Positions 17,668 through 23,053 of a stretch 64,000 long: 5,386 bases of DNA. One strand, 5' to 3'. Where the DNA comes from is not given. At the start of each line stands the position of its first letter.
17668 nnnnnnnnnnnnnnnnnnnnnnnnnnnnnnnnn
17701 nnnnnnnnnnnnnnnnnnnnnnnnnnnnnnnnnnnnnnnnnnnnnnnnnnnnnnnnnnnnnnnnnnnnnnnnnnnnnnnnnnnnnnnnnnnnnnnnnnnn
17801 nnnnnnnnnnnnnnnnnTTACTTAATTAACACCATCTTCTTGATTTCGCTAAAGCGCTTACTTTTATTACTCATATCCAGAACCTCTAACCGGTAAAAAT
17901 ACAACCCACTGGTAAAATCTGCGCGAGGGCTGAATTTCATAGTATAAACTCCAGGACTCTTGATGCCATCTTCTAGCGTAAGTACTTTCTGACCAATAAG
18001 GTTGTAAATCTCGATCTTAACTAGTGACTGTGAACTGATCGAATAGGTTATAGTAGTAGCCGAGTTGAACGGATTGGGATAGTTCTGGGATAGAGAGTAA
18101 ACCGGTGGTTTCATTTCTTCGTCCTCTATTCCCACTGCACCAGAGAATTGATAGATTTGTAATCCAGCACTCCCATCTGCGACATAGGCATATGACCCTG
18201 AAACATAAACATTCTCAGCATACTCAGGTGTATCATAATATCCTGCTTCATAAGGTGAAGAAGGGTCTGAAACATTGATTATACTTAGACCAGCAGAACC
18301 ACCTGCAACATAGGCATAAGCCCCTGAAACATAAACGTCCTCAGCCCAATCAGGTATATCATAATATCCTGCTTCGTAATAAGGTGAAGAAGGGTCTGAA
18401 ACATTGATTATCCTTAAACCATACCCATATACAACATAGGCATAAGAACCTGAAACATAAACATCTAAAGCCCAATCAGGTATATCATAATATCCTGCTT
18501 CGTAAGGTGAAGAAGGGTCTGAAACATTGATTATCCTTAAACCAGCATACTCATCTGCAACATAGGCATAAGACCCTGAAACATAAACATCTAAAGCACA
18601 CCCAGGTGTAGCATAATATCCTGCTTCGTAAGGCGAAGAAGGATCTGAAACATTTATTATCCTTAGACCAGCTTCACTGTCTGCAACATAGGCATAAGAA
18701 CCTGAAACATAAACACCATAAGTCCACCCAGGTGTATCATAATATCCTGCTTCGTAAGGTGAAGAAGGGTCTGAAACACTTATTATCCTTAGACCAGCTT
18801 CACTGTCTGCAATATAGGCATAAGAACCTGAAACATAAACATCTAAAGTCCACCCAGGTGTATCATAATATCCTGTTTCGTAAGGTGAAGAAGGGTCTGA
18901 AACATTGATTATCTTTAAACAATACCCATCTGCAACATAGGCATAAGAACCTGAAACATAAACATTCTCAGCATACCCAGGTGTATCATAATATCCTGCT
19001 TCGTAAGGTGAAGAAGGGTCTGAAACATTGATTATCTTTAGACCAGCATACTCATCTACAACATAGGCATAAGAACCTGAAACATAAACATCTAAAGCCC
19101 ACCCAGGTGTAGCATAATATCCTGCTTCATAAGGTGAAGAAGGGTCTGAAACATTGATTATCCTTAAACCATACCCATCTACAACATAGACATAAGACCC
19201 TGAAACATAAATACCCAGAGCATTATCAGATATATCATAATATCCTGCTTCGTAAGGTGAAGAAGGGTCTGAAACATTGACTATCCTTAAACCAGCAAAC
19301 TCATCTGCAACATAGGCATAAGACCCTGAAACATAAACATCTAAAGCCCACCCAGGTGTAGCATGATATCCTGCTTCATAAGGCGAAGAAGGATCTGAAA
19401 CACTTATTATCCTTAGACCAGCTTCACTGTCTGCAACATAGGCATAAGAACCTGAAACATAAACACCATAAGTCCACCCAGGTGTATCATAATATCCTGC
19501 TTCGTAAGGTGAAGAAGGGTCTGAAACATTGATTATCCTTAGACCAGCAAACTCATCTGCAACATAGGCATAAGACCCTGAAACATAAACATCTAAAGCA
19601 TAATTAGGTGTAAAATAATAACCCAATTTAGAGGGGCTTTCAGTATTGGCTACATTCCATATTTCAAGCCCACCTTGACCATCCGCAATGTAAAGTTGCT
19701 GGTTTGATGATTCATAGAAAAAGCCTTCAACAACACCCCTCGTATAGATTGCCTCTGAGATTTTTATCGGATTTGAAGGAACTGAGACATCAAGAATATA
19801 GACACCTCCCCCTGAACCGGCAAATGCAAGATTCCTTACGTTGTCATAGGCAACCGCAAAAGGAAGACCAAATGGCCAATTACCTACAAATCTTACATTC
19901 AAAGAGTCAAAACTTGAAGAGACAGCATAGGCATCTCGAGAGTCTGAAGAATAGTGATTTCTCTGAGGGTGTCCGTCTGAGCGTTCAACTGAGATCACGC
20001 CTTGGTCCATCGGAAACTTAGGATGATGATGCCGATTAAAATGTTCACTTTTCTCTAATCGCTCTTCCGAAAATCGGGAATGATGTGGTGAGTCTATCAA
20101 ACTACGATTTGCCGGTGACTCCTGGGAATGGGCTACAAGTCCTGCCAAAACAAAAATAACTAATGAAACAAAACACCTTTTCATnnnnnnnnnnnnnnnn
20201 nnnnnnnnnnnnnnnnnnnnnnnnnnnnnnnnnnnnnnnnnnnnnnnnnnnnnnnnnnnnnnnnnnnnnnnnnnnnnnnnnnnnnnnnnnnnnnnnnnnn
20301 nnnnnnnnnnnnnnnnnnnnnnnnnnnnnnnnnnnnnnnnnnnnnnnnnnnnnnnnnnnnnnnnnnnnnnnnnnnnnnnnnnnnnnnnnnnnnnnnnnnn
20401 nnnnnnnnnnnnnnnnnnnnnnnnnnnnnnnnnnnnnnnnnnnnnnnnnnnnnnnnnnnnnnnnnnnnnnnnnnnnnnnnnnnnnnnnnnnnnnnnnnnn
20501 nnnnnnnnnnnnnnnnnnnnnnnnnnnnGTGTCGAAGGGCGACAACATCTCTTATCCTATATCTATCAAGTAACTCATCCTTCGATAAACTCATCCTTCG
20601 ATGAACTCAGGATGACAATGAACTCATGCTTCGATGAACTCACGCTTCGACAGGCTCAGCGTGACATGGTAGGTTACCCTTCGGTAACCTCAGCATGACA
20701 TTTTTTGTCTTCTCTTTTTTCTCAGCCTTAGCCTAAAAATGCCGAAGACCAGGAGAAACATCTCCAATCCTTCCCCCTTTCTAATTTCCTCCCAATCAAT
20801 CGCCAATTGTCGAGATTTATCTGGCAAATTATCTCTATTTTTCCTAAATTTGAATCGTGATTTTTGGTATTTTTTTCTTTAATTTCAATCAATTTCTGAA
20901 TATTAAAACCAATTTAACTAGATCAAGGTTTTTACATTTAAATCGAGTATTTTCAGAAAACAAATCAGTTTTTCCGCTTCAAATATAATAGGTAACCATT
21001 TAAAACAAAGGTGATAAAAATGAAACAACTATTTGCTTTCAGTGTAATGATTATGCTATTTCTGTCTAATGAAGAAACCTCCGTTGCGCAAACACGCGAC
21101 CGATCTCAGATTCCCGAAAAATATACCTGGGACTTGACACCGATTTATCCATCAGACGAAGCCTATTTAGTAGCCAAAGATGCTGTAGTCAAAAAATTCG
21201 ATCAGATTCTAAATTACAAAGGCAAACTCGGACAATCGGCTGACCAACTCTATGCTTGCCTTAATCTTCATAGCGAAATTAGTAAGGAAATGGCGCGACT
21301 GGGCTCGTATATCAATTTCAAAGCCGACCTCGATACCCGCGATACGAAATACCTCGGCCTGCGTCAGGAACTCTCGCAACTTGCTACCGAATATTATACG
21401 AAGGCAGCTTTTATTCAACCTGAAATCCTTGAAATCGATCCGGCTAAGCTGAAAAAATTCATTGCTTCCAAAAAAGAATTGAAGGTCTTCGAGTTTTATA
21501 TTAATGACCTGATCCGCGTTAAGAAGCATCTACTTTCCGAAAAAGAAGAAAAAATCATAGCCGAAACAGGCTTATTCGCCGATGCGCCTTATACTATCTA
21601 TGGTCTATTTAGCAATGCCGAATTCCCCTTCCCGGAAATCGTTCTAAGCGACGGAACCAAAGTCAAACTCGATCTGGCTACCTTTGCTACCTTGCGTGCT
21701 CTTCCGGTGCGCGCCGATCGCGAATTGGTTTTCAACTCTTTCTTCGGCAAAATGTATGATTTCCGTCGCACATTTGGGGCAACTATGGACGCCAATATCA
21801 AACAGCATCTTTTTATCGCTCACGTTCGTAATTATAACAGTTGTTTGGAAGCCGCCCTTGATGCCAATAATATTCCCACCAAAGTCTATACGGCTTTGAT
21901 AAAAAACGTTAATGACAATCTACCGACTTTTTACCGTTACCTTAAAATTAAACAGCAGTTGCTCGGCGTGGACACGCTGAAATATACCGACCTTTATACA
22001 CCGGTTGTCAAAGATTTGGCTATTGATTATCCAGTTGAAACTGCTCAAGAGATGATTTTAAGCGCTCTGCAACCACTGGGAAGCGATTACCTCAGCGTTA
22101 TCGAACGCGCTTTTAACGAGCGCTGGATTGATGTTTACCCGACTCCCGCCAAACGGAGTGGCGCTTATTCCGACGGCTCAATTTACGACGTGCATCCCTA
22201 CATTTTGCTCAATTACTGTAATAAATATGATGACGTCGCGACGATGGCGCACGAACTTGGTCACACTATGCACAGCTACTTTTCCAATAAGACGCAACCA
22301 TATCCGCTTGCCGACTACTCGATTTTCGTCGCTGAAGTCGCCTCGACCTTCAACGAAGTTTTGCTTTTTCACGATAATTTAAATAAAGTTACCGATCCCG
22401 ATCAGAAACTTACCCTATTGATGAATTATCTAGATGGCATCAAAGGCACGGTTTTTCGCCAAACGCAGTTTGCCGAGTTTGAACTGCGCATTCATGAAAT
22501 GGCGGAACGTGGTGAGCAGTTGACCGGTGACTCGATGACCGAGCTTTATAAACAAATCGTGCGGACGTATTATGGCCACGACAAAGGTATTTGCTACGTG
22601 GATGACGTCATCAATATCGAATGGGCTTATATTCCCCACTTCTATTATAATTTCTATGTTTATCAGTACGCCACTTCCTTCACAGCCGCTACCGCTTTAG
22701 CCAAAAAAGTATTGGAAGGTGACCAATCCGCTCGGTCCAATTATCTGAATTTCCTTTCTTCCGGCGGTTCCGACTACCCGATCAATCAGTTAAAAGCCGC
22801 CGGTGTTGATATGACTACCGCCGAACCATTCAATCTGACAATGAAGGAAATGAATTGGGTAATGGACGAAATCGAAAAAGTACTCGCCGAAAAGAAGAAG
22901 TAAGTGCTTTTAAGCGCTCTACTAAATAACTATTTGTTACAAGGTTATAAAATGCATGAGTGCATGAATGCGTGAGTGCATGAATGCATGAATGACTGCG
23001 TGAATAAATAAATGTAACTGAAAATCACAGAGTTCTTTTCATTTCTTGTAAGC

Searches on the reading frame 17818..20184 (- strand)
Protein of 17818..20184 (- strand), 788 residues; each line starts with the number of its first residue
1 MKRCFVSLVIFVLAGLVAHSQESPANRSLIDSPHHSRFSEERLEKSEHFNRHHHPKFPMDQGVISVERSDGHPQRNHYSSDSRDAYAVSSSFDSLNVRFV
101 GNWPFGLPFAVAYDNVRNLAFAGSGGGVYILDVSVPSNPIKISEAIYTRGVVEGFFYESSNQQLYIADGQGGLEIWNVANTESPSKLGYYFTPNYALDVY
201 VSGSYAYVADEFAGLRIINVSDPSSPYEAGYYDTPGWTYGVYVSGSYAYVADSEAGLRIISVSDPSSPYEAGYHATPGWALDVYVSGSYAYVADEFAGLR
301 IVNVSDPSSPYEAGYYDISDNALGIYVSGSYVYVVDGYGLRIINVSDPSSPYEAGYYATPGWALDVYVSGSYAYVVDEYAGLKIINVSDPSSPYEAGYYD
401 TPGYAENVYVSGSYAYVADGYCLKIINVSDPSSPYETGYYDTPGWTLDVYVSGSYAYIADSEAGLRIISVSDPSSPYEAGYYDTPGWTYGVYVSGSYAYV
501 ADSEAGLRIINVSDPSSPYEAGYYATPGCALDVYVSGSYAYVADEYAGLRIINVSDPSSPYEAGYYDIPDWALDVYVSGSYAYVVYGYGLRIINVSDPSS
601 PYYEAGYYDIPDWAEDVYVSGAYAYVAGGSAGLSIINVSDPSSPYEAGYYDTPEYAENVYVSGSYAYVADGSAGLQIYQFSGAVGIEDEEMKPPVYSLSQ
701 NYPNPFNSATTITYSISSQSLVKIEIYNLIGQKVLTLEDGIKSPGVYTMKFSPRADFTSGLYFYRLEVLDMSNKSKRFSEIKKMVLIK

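Call 7: search_protein_families(library=pfam, proteins=[window:17818-20184:-])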
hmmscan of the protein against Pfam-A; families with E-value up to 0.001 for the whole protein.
window:17818-20184:- (788 aa): 4 families
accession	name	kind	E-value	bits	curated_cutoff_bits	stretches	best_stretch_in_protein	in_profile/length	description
PF08309.17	LVIVD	-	6.6e-126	409.9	20.2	12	444-484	2-42/42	LVIVD repeat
PF09001.16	DUF1890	-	3.8e-08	34.2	25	0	620-651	26-57/141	Domain of unknown function (DUF1890)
PF18962.6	Por_Secre_tail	-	1e-06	29.4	27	1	702-768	2-64/75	Secretion system C-terminal sorting domain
PF09826.15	Beta_propel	-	2.9e-06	26.9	22.4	0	329-544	21-216/495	Beta propeller domain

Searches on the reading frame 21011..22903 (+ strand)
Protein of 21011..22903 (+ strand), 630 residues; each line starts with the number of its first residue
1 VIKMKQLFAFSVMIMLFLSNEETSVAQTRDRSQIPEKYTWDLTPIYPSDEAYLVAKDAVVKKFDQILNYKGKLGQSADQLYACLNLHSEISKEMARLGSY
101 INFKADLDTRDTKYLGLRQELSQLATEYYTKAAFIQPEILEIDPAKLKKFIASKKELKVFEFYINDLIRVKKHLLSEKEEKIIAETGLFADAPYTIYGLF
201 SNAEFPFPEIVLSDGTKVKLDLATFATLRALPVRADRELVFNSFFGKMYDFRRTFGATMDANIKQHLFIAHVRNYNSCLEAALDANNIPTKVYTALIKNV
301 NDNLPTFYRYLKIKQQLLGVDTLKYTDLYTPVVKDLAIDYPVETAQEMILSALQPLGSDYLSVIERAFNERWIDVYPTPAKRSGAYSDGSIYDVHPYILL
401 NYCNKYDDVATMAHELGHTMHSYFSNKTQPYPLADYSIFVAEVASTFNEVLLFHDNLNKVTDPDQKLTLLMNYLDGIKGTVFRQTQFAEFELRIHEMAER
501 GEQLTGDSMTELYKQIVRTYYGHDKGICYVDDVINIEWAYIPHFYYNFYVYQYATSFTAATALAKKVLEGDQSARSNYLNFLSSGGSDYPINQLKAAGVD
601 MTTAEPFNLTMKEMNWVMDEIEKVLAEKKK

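Call 7: search_protein_families(library=pfam, proteins=[window:21011-22903:+])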
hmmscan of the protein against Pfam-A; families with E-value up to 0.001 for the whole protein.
window:21011-22903:+ (630 aa): 2 families
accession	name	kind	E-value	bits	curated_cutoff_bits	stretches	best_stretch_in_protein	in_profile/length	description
PF01432.26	Peptidase_M3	-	1.2e-71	242.8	27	1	231-611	5-455/457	Peptidase family M3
PF08439.15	Peptidase_M3_N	-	1.4e-19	70.5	25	1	138-207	1-70/70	Oligopeptidase F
